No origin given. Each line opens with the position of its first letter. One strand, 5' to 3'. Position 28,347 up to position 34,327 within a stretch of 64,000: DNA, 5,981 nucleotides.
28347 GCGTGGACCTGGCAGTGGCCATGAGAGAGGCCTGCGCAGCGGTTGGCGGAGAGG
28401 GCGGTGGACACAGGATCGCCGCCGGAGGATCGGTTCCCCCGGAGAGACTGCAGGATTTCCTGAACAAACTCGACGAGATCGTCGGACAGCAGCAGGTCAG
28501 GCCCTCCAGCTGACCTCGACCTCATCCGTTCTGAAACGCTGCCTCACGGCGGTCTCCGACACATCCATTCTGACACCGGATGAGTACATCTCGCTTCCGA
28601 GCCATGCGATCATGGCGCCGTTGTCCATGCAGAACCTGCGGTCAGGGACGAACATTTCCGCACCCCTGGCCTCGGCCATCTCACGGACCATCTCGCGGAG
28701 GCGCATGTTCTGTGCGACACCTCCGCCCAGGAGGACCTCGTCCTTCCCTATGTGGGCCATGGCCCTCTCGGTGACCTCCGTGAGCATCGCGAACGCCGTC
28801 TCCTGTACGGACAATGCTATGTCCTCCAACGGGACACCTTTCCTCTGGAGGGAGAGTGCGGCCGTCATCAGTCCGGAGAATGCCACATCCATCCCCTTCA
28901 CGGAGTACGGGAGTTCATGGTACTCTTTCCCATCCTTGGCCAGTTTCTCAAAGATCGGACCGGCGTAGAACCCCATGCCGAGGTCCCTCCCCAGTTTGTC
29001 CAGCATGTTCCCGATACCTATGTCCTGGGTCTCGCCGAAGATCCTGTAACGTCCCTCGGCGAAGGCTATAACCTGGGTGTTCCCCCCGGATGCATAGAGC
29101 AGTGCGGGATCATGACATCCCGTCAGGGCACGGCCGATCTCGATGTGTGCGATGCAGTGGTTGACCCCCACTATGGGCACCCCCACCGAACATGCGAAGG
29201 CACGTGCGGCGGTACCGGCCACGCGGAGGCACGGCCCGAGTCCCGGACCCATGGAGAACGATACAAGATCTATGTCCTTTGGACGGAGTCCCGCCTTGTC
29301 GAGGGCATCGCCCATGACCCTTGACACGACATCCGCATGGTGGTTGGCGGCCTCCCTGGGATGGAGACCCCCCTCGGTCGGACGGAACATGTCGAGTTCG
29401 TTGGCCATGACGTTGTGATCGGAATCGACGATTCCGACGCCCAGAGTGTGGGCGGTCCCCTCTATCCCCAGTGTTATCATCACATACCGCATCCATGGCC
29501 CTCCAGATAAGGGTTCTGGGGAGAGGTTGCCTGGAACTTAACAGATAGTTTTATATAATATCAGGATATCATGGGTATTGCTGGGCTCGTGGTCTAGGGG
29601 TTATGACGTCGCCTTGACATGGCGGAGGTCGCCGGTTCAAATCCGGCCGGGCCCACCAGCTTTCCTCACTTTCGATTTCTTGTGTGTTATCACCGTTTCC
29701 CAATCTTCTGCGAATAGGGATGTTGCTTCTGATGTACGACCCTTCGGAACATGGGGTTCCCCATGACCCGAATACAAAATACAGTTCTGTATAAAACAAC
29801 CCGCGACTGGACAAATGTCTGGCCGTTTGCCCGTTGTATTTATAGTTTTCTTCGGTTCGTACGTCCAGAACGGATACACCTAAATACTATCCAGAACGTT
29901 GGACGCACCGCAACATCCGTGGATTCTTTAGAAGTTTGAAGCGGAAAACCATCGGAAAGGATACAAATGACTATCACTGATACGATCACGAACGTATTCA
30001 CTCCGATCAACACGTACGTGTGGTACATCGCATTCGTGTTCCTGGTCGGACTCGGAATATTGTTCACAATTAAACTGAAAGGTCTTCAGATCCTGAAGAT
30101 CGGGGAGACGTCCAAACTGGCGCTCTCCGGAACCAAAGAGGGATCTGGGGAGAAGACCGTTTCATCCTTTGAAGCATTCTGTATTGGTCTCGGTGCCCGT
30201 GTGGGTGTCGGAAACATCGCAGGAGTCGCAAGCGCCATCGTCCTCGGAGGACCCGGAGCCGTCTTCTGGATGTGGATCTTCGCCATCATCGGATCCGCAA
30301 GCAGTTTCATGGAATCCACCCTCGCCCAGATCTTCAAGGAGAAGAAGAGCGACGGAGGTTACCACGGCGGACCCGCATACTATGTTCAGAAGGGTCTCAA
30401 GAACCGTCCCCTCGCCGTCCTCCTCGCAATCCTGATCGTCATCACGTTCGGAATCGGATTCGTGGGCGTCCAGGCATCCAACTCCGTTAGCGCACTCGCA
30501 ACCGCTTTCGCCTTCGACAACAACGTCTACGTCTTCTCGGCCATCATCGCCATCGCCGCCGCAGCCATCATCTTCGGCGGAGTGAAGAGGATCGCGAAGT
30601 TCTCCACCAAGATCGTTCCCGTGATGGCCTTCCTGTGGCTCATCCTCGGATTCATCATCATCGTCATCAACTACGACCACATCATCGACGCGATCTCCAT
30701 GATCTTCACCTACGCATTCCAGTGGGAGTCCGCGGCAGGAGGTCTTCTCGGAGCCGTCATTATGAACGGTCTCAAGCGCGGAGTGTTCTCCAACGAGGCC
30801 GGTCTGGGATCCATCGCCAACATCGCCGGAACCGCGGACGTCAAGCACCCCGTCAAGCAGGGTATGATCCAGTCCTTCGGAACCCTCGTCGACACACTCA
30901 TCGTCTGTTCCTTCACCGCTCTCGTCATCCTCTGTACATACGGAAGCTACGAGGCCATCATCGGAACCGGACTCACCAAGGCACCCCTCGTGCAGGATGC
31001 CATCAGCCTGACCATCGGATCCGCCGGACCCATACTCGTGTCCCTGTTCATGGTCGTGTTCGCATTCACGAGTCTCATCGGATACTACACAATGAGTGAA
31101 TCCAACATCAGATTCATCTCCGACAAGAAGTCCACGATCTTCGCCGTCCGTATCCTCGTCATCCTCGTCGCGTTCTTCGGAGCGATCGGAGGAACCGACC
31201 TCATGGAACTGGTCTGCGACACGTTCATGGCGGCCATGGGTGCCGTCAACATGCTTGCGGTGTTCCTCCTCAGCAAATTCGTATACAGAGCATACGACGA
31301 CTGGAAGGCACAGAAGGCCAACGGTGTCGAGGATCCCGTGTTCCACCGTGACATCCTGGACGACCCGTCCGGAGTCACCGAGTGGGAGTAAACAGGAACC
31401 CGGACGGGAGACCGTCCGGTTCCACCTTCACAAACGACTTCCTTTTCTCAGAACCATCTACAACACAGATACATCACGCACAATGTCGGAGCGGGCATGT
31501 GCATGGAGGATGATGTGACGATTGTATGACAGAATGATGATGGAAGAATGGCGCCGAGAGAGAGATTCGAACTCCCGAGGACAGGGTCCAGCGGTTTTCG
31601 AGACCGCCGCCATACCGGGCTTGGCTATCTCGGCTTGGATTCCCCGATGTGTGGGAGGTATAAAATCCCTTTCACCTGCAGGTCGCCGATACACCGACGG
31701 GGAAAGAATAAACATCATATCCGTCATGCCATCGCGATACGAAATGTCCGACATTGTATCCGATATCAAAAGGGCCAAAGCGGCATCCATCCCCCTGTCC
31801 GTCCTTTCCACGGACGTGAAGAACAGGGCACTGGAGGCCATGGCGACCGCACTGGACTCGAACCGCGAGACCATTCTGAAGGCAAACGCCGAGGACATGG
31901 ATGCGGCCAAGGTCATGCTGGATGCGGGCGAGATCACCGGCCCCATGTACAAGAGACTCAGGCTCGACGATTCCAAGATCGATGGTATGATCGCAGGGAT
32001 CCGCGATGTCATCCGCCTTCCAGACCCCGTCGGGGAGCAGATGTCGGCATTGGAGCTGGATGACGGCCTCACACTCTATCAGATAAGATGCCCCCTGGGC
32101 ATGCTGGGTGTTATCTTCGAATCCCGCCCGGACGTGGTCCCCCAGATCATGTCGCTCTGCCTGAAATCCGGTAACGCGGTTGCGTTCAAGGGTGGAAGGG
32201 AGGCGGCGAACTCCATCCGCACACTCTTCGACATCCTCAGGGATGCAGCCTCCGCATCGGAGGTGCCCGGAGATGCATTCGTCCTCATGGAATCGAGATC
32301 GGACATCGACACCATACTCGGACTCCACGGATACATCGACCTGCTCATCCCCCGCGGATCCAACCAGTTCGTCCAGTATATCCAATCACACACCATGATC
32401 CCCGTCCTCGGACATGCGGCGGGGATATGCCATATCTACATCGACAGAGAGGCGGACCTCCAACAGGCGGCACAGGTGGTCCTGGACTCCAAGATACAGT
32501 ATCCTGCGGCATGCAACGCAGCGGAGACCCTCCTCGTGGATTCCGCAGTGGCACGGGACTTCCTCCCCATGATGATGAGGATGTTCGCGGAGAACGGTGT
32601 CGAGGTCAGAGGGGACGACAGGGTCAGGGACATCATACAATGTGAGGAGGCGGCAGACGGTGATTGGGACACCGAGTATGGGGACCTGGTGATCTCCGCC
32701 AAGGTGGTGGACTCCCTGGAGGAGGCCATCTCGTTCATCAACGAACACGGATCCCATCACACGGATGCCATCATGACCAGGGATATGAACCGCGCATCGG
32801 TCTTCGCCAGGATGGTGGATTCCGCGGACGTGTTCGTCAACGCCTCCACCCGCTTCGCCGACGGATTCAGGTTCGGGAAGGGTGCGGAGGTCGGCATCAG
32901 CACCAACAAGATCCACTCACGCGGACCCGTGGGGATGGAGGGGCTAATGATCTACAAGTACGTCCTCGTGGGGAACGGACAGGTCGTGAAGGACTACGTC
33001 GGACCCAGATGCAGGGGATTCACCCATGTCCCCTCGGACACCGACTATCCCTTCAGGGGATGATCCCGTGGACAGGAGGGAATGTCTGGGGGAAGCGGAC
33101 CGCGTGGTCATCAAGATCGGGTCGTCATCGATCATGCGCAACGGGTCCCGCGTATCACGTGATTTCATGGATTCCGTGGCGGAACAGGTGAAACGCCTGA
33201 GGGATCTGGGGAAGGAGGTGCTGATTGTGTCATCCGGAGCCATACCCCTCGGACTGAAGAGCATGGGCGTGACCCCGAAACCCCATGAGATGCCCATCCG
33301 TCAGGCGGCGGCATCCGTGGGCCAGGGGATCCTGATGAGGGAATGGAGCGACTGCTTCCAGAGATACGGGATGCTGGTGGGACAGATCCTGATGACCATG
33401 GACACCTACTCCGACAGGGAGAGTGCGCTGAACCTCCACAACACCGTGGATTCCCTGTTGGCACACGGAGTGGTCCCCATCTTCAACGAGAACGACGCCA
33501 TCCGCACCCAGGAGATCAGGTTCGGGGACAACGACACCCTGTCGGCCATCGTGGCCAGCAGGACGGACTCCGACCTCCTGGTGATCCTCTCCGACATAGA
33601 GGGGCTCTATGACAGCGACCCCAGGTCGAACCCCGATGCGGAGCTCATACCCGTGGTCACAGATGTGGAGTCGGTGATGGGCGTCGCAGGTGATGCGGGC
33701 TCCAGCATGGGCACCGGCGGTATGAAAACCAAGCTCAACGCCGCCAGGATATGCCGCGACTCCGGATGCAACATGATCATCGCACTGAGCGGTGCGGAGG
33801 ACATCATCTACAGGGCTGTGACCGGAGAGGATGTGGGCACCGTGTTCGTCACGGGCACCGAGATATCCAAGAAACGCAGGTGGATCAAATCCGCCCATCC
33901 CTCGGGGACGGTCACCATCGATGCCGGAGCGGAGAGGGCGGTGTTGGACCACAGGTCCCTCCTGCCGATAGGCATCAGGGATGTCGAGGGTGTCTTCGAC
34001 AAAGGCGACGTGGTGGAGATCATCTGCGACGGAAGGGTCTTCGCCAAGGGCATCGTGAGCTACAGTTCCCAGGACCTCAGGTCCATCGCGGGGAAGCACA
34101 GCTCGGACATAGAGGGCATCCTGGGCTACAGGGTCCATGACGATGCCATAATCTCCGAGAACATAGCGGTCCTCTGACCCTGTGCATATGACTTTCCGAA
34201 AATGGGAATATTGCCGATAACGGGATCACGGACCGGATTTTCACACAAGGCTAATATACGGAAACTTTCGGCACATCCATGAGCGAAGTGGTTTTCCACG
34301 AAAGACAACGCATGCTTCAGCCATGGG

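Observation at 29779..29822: Palindrome shared by agcS and glnA upstream regions: candidate non-NrpR nitrogen operator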

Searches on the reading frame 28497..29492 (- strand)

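Call 4: search_protein_families(library=pfam, proteins=[window:28497-29492:-])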
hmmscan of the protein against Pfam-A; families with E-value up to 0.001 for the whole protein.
window:28497-29492:- (331 aa): 2 families
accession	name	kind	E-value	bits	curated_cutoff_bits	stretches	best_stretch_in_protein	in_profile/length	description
PF00814.31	TsaD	-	1.8e-76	257.8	24.8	1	36-297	13-264/264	tRNA N6-adenosine threonylcarbamoyltransferase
PF22521.2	HypF_C_2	-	1.8e-12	48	27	1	180-292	122-236/241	Carbamoyltransferase, Kae1-like Domain, second subdomain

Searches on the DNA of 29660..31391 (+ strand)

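Call 20: search_rna_families(source=window, start=29660, end=30000, threshold=evalue, max_evalue=10, show_alignments=2)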
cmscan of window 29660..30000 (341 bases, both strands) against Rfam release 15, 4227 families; matches with E-value up to 10: 3.
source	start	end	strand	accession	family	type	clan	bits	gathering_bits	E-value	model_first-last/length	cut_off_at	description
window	29743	29771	+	RF01835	HIV_FS2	Cis-reg; frameshift_element;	-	14.6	44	3.2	1-45/45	no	ribosomal frameshift site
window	29877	29979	-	RF02983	Fibrobacter-1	Gene; sRNA;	-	13.6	77.9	3.9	1-102/102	no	Fibrobacter-1 RNA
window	29815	29929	-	RF01087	PK-repZ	Cis-reg;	-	11.7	44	3.7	1-150/150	no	Pseudoknot of the regulatory region of the repZ gene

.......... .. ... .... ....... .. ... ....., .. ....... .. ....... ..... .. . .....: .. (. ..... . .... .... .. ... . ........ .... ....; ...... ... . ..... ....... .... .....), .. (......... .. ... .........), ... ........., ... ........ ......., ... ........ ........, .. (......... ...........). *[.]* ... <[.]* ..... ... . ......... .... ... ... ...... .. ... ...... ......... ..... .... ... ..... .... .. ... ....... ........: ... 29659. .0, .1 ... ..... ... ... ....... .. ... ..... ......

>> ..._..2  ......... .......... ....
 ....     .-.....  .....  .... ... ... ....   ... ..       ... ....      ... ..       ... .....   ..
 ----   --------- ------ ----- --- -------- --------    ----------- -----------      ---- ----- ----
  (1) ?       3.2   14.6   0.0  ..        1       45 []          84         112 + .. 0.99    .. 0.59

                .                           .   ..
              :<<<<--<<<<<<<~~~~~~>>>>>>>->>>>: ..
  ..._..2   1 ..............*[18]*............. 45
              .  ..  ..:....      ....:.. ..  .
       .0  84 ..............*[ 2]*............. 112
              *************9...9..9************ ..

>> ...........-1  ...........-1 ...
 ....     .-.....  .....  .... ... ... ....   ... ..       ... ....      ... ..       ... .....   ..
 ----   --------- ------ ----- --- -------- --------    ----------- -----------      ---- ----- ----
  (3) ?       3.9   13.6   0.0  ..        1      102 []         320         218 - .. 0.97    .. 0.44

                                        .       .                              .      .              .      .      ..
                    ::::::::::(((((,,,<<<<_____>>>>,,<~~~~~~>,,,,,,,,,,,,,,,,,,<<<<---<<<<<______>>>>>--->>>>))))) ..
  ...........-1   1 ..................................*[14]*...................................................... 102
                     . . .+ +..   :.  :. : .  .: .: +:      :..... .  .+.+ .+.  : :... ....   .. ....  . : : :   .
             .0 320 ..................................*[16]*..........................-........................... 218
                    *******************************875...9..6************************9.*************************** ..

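Call 24: search_rna_families(sources=[L101, L099], threshold=gathering)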
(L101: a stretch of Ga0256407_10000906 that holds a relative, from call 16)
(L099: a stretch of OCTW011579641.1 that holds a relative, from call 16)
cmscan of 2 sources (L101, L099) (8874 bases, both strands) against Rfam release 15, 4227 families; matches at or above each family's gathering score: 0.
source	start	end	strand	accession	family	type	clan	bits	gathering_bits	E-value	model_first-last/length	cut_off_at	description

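Call 36: search_rna_families(source=L101, start=440, end=1400, threshold=evalue, max_evalue=1)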
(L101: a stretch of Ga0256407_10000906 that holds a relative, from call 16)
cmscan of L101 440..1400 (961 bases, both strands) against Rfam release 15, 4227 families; matches with E-value up to 1: 0.
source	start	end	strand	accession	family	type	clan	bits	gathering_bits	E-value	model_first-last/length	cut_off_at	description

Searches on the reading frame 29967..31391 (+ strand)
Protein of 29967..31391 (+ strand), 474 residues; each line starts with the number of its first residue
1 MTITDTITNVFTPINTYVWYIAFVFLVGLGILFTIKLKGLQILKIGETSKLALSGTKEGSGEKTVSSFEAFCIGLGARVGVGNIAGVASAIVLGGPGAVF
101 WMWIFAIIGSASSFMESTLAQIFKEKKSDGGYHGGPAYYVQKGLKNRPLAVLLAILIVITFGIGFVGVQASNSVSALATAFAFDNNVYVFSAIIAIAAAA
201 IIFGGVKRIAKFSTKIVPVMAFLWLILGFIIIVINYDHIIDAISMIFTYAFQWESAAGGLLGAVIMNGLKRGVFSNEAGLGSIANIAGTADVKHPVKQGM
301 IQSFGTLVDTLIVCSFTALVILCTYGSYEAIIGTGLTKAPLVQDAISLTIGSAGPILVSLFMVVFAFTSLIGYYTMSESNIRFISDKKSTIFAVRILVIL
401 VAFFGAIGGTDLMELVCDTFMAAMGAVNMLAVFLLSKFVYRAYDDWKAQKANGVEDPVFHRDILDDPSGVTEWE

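Call 4: search_protein_families(library=pfam, proteins=[window:29967-31391:+])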
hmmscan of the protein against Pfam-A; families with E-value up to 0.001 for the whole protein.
window:29967-31391:+ (474 aa): 1 family
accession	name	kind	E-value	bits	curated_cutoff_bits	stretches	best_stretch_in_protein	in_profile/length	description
PF01235.23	Na_Ala_symp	-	9.4e-136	453.6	24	1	58-459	6-392/392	Sodium:alanine symporter family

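Call 16: find_related_loci(query=window:29967-31391:+, collection=metagenome_contigs, flank=1500)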
Query window:29967-31391:+ (474 aa) in metagenome_contigs; peptide patterns used: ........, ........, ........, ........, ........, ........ (x = any residue, [..] = any of these).
130 stretches matched a pattern; 57 encode a relative of the query (tblastn E <= 1e-3); 57 distinct loci.
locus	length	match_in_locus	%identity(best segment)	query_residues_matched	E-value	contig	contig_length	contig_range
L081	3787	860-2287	71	14-474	0e+0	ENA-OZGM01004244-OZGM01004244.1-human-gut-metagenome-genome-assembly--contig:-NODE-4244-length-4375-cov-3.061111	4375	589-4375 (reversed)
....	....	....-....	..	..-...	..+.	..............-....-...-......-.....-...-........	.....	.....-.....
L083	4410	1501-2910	73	15-474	0e+0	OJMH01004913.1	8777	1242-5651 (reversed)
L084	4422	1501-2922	67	1-474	0e+0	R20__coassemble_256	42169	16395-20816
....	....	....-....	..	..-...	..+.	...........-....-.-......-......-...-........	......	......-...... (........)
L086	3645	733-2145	70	15-474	0e+0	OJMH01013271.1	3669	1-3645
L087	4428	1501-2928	64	1-474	0e+0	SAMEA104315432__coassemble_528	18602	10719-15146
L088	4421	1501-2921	69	1-474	0e+0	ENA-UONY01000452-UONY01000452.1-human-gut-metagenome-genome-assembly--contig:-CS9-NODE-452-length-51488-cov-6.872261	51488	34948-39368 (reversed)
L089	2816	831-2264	64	1-474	0e+0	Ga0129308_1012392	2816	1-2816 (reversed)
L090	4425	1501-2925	63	1-474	0e+0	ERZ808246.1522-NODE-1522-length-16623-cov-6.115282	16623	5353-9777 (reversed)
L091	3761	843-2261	62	3-474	0e+0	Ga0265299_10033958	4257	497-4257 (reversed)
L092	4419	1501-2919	61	3-474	0e+0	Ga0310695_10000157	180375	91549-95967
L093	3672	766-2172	63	7-474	0e+0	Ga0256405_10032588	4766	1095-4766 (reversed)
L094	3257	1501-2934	62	1-474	0e+0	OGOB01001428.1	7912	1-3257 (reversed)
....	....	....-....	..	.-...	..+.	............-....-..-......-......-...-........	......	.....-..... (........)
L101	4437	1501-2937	63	1-474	0e+0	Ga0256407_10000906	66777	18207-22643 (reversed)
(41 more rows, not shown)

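Call 71: find_encoding_contigs(protein=L101:1501-2937:+, flank=10000, max_places=10)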
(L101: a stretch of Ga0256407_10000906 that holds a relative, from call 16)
Protein L101:1501-2937:+ (479 aa): 22 contigs read that carry it; 10 places shown.
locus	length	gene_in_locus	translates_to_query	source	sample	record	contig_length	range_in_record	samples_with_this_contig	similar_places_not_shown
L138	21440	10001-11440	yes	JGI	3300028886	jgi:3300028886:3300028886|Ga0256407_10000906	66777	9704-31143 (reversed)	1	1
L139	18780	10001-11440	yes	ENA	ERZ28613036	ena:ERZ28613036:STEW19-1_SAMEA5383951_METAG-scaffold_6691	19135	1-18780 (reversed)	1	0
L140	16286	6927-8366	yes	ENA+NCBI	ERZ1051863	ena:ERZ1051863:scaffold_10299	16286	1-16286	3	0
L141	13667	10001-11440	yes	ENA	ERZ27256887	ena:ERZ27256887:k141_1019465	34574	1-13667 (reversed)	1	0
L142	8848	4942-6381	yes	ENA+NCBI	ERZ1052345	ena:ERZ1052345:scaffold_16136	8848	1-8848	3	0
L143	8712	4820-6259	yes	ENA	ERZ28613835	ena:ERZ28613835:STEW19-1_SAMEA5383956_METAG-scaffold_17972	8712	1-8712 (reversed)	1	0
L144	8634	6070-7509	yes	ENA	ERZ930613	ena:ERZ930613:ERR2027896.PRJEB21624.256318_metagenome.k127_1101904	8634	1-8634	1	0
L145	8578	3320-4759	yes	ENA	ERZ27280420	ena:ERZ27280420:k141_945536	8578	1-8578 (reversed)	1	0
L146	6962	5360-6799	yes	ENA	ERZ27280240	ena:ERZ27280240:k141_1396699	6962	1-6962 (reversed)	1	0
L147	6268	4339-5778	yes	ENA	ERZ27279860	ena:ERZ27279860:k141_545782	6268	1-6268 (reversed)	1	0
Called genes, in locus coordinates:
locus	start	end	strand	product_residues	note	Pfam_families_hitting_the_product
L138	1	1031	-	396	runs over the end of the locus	-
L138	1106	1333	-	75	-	-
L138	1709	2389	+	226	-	-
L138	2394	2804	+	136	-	-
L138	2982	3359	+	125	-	PF07411:DUF1508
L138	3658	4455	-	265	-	PF01791:DeoC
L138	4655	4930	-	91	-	PF21786:Bflower_3 (weak)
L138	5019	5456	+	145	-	PF05014:Nuc_deoxyrib_tr, PF15891:Nuc_deoxyri_tr2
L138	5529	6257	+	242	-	PF00005:ABC_tran, PF13304:AAA_21 (faint)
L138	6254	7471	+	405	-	PF01458:SUFBD_core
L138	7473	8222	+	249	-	PF00300:His_Phos_1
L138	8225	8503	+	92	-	PF00583:Acetyltransf_1, PF13673:Acetyltransf_10 (weak), PF13508:Acetyltransf_7, PF14542:Acetyltransf_CG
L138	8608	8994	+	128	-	-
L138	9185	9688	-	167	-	-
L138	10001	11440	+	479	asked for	PF01235:Na_Ala_symp, PF00324:AA_permease (weak)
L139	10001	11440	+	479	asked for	PF01235:Na_Ala_symp, PF00324:AA_permease (weak)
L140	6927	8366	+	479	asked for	PF01235:Na_Ala_symp, PF00324:AA_permease (weak)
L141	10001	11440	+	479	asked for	PF01235:Na_Ala_symp, PF00324:AA_permease (weak)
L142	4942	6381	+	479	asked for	PF01235:Na_Ala_symp, PF00324:AA_permease (weak)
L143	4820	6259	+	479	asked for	PF01235:Na_Ala_symp, PF00324:AA_permease (weak)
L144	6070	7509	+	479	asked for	PF01235:Na_Ala_symp, PF00324:AA_permease (weak)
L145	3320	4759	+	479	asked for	PF01235:Na_Ala_symp, PF00324:AA_permease (weak)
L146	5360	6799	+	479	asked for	PF01235:Na_Ala_symp, PF00324:AA_permease (weak)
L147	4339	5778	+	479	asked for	PF01235:Na_Ala_symp, PF00324:AA_permease (weak)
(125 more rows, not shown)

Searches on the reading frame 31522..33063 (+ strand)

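Call 4: search_protein_families(library=pfam, proteins=[window:31522-33063:+])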
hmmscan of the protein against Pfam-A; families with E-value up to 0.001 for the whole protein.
window:31522-33063:+ (513 aa): 1 family
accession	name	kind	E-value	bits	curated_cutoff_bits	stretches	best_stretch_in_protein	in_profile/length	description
PF00171.27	Aldedh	-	3.7e-15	55.9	23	1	102-353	40-291/461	Aldehyde dehydrogenase family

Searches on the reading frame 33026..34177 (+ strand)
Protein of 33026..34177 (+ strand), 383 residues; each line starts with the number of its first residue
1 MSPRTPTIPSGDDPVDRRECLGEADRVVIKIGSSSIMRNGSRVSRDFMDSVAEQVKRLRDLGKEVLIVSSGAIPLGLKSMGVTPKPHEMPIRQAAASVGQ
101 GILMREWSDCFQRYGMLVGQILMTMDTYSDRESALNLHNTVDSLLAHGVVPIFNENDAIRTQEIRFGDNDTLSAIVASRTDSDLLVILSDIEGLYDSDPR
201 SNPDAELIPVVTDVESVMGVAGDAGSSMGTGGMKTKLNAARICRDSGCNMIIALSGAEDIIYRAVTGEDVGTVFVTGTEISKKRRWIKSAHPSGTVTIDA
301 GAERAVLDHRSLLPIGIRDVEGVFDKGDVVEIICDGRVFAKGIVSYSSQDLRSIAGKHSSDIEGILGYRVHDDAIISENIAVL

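Call 4: search_protein_families(library=pfam, proteins=[window:33026-34177:+])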
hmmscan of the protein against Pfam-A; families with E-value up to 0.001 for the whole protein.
window:33026-34177:+ (383 aa): 2 families
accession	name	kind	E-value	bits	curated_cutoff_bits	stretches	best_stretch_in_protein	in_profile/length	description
PF00696.33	AA_kinase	-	2.6e-44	152.1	24.9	1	26-253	2-233/234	Amino acid kinase family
PF01472.26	PUA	-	9.5e-19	67.6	24.8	1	294-366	1-74/74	PUA domain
